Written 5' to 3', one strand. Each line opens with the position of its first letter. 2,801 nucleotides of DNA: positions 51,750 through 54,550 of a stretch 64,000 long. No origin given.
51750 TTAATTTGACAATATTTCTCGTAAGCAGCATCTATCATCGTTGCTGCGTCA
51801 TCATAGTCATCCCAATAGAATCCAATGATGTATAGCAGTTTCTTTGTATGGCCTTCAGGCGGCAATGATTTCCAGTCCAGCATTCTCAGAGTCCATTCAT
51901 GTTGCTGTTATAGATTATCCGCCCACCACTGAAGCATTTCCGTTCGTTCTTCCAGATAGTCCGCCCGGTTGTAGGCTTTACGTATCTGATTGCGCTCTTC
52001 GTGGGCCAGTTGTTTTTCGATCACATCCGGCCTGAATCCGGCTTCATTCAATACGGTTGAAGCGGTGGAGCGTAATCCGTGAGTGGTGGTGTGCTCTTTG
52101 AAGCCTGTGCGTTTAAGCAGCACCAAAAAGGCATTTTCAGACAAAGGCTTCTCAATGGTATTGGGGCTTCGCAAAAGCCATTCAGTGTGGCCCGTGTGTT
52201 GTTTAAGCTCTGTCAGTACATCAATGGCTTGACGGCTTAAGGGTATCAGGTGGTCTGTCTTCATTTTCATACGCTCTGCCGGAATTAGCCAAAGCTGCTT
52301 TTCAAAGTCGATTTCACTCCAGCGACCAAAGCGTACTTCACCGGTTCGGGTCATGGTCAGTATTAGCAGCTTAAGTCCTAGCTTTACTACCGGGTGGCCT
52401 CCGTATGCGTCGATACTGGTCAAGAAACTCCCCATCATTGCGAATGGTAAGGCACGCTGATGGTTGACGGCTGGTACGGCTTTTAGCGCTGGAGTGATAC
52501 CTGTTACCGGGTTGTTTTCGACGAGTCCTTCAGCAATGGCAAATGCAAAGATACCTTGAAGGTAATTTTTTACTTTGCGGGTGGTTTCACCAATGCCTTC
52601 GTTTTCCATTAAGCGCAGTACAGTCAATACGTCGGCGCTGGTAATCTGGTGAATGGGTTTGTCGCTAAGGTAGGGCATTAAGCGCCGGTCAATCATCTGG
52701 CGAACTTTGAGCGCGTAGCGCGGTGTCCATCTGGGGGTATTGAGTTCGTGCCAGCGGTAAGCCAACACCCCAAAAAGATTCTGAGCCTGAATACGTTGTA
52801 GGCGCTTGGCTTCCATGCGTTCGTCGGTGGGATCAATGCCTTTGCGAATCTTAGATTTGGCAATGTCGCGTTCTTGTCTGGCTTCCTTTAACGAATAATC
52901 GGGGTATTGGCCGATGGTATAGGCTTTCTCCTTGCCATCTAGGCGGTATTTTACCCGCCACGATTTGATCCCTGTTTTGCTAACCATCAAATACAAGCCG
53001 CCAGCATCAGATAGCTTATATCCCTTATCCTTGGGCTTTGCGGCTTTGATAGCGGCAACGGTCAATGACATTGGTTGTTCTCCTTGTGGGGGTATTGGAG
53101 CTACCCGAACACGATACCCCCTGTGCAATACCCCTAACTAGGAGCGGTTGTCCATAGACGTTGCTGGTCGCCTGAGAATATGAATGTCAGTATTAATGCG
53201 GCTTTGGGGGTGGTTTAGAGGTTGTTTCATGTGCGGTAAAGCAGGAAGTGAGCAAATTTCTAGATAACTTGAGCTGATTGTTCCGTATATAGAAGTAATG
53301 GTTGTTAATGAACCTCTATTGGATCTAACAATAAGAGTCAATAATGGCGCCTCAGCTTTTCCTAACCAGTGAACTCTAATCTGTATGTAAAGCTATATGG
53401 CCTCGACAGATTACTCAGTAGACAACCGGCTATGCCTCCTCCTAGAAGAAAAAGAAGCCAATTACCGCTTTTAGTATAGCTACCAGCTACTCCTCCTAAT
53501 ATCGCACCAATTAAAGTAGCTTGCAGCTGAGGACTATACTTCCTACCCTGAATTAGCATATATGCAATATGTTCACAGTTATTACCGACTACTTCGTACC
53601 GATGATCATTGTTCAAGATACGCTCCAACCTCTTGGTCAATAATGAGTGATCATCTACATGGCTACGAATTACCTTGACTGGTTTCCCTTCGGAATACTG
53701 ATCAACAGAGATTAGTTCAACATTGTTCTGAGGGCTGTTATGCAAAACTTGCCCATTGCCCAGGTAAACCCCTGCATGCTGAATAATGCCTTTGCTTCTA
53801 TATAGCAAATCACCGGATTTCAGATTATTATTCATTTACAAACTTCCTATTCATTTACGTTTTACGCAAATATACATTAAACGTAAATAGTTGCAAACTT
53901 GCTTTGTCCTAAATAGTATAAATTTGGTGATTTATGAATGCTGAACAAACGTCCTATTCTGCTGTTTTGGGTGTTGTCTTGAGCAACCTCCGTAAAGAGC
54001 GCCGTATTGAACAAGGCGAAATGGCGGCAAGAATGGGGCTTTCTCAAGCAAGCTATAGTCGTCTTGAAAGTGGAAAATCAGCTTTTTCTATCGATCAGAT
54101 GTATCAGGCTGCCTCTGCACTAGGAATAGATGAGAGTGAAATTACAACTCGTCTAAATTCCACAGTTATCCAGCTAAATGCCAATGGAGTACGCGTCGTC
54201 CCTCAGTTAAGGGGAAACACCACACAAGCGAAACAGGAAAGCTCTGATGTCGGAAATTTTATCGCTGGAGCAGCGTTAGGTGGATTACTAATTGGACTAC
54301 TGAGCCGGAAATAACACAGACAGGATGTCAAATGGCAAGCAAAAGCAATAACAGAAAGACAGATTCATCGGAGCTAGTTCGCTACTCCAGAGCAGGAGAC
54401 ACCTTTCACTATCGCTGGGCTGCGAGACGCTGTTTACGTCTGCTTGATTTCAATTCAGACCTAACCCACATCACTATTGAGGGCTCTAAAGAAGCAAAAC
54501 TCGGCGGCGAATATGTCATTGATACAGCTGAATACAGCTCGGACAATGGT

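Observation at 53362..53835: Eukaryote-type PLAAT/HRASLS/LRAT-like phospholipase-acyltransferase with C-terminal membrane anchor in a bacterial island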

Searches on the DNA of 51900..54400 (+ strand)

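Call 9: search_dna_similar(query=window:51900-54400:+, collection=ecoli_genomes, mode=near, max_rows=20)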
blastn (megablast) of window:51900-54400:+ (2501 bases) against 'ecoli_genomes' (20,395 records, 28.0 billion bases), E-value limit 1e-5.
No match.
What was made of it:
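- Tried and rejected: A megablast of 51900-54400 against E. coli genomes found nothing, so the element is not enterobacterial (call 9).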

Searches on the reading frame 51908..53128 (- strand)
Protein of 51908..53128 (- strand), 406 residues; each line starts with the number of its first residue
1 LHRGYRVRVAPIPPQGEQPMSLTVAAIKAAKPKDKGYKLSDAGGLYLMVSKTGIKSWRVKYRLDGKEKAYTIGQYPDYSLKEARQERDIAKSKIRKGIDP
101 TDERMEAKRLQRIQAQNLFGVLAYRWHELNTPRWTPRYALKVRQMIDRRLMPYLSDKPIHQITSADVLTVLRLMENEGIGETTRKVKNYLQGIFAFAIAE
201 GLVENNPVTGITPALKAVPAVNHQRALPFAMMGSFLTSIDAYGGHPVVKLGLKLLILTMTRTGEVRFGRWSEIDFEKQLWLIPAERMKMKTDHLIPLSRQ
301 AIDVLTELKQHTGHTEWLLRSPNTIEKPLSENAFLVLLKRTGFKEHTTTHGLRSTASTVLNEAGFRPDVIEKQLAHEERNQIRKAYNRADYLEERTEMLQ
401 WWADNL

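Call 3: search_protein_families(library=pfam, proteins=[window:51908-53128:-], max_evalue=0.1)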
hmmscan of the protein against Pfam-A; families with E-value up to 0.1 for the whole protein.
window:51908-53128:- (406 aa): 4 families
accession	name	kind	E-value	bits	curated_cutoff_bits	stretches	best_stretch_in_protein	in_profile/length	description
PF13356.12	Arm-DNA-bind_3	-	3.1e-26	91.8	27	1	22-106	1-82/83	Arm DNA-binding domain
PF00589.27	Phage_integrase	-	3.5e-22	79.4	27.1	1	250-391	26-170/172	Phage integrase family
PF22022.2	Phage_int_M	-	8.9e-22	77.6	27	1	119-210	1-92/96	Phage integrase central domain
PF14659.12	Phage_int_SAM_3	-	9.3e-06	26.2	22.6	1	119-167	2-50/58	Phage integrase, N-terminal SAM-like domain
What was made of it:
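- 51908..53128 (-): P4-type tyrosine integrase, immediately downstream of the LRAT gene. It marks the left part of the low-GC island. Pfam Arm-DNA-bind_3, Phage_int_M and Phage_integrase (call 3).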
